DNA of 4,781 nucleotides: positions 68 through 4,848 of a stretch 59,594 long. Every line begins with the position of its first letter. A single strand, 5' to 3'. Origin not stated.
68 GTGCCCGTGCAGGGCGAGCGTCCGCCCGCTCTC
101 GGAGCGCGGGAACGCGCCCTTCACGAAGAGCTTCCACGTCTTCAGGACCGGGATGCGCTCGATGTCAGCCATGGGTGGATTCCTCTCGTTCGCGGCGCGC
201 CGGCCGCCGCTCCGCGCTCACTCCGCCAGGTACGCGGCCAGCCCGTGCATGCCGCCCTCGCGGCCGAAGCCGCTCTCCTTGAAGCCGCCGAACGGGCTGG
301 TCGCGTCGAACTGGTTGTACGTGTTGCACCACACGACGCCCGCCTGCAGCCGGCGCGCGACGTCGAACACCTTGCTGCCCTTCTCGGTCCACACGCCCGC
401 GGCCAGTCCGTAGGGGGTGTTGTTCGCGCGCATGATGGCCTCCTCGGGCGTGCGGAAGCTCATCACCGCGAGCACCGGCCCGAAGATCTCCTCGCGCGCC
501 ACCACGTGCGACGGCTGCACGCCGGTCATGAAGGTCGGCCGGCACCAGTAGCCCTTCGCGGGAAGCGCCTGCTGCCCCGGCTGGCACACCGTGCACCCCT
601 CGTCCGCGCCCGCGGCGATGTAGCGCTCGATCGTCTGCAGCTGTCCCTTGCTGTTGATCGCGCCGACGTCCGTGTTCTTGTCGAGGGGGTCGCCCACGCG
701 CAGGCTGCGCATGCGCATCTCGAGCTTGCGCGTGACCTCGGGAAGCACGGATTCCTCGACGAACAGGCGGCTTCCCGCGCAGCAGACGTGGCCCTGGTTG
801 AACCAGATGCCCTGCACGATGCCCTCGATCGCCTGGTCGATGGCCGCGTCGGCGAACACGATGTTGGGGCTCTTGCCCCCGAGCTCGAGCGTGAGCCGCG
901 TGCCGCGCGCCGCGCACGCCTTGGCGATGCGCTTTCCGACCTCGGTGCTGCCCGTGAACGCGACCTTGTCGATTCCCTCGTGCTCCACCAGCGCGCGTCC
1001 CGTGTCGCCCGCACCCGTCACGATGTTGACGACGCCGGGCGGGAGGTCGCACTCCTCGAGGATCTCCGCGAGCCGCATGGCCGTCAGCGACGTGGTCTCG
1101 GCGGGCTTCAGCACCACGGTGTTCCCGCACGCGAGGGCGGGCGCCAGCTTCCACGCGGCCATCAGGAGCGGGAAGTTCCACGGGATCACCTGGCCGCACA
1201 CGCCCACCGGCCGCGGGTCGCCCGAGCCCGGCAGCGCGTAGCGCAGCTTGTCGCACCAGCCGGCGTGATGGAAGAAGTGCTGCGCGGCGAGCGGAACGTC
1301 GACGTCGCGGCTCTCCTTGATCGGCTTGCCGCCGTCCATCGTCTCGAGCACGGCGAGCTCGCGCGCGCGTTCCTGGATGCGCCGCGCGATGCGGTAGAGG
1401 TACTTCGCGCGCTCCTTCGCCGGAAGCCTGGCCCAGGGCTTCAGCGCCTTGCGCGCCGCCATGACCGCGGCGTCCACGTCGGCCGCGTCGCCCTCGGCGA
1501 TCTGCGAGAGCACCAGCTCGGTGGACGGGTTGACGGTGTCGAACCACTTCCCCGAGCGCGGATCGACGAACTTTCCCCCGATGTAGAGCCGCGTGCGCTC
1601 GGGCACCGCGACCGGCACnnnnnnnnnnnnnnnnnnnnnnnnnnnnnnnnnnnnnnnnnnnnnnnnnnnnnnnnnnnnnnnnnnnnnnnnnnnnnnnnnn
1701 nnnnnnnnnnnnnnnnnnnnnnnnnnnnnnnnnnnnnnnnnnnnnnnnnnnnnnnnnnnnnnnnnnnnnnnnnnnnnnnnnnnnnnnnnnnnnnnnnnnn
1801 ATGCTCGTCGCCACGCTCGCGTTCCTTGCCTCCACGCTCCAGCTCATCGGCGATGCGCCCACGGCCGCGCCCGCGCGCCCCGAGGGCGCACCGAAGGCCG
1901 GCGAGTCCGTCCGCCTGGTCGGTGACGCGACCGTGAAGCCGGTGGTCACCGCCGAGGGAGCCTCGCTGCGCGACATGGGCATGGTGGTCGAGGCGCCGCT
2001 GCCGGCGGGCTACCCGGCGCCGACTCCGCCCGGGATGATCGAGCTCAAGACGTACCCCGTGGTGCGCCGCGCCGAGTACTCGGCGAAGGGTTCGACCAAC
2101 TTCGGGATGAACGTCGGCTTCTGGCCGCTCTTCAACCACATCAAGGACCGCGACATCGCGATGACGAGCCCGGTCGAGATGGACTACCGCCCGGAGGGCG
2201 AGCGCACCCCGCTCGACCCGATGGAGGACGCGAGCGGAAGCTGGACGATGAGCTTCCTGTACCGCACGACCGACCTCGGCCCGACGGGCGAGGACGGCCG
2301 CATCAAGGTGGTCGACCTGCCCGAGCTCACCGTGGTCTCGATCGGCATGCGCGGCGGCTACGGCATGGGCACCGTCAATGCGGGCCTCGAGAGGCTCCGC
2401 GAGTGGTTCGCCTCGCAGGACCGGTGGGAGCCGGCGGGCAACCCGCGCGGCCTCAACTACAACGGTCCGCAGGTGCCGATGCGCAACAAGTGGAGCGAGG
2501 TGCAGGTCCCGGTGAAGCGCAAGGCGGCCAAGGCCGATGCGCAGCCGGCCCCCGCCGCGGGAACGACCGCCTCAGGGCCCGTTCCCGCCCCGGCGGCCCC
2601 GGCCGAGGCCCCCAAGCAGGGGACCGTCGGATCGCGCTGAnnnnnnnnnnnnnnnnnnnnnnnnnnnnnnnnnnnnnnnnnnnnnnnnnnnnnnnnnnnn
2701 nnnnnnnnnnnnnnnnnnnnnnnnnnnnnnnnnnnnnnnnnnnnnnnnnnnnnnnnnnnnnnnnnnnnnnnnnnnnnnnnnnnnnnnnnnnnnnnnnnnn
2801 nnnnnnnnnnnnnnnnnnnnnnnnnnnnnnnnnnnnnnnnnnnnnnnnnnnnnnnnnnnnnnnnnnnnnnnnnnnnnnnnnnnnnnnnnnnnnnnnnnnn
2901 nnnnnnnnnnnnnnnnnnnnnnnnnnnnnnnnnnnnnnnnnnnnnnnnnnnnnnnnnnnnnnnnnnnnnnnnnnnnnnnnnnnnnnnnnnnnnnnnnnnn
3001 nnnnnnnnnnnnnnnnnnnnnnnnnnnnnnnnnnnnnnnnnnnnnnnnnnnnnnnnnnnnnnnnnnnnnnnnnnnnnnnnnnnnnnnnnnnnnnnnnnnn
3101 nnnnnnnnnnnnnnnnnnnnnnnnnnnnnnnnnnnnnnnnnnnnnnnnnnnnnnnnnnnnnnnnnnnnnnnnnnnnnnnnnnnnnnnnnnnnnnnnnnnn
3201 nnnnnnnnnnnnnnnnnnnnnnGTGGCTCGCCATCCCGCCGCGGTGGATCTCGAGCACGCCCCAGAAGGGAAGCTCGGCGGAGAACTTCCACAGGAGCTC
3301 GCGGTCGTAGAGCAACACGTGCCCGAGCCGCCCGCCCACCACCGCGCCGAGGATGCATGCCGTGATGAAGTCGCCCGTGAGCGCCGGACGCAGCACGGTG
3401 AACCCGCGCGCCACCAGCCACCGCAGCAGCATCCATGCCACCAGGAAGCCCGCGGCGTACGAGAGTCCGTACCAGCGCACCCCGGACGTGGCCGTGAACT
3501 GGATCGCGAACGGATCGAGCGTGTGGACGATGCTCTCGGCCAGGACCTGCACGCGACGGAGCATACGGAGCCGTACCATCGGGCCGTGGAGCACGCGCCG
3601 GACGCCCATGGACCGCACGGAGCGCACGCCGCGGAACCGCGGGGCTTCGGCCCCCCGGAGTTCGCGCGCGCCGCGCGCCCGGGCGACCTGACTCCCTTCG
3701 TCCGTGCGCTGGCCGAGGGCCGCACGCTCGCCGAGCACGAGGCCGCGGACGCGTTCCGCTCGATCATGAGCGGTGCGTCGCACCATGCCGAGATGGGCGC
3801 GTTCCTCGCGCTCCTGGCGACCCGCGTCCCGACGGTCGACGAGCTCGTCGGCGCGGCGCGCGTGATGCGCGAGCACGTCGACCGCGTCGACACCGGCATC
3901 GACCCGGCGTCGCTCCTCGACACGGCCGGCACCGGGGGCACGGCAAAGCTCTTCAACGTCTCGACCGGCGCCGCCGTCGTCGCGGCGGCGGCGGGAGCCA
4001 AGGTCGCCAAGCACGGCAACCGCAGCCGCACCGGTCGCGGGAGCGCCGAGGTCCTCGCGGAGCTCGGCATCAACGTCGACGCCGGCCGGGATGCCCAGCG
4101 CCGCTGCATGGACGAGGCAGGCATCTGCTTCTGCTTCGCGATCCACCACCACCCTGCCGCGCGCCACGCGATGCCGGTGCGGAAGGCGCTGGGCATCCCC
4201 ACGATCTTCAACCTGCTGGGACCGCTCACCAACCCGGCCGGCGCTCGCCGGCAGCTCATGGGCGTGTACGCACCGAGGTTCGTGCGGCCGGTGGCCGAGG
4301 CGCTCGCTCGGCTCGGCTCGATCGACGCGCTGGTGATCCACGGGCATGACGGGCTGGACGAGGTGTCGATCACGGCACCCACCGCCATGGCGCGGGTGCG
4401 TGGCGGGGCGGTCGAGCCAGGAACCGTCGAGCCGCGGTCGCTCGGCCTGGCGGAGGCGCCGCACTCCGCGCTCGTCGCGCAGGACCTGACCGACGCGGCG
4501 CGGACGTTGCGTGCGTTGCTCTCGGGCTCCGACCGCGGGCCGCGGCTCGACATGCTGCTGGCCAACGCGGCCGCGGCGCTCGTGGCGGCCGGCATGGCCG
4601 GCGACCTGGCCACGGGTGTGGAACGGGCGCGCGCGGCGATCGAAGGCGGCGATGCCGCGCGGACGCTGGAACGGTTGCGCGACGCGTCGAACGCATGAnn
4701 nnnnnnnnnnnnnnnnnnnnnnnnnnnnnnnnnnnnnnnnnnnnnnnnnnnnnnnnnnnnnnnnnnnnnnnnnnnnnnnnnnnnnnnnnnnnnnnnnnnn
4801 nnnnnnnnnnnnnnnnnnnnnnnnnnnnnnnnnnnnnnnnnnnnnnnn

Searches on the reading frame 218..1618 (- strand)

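Call 78: search_protein_families(library=pfam, proteins=[window:218-1618:-], max_evalue=0.001)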
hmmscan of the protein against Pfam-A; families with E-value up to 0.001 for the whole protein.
window:218-1618:- (466 aa): 2 families
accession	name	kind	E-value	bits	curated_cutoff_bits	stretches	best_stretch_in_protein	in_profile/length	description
PF00171.27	Aldedh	-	4e-164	547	23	1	17-464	1-456/461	Aldehyde dehydrogenase family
PF05893.19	LuxC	-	9.5e-05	21.9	21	1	123-306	74-262/401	Acyl-CoA reductase (LuxC)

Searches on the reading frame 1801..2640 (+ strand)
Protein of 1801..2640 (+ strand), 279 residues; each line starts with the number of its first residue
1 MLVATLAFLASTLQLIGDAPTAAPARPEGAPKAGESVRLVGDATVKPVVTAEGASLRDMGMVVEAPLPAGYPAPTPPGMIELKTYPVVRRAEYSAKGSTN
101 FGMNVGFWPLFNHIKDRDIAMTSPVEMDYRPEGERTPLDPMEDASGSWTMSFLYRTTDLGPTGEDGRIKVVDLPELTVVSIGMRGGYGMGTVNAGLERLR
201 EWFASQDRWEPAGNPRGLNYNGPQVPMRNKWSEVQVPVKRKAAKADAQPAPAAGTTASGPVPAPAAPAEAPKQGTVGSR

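Call 78: search_protein_families(library=pfam, proteins=[window:1801-2640:+], max_evalue=0.001)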
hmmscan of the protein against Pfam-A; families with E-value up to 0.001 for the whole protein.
window:1801-2640:+ (279 aa): 1 family
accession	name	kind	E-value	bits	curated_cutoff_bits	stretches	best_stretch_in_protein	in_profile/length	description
PF04832.17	SOUL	-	3e-08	34.3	27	1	79-236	15-172/173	SOUL heme-binding protein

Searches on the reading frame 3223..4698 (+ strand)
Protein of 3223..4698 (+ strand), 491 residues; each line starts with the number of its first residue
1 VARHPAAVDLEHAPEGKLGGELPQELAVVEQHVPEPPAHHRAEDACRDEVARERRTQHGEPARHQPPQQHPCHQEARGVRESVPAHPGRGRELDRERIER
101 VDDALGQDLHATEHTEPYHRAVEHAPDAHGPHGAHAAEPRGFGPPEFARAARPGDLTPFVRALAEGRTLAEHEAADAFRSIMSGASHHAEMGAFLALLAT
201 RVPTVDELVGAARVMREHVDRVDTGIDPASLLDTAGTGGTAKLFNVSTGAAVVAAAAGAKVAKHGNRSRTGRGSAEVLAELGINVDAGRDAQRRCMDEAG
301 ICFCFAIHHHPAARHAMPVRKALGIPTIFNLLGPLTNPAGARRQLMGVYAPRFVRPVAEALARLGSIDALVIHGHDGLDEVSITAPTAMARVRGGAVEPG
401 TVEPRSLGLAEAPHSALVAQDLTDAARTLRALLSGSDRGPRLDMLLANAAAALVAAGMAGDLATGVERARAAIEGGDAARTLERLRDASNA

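Call 78: search_protein_families(library=pfam, proteins=[window:3223-4698:+], max_evalue=0.001)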
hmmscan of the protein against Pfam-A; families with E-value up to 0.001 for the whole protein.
window:3223-4698:+ (491 aa): 2 families
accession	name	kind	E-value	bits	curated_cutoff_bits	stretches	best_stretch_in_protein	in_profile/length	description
PF00591.27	Glycos_transf_3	-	5.2e-76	256.1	27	1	230-478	3-252/253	Glycosyl transferase family, a/b domain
PF02885.22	Glycos_trans_3N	-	1.6e-15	57.1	26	1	159-218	3-62/63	Glycosyl transferase family, helical bundle domain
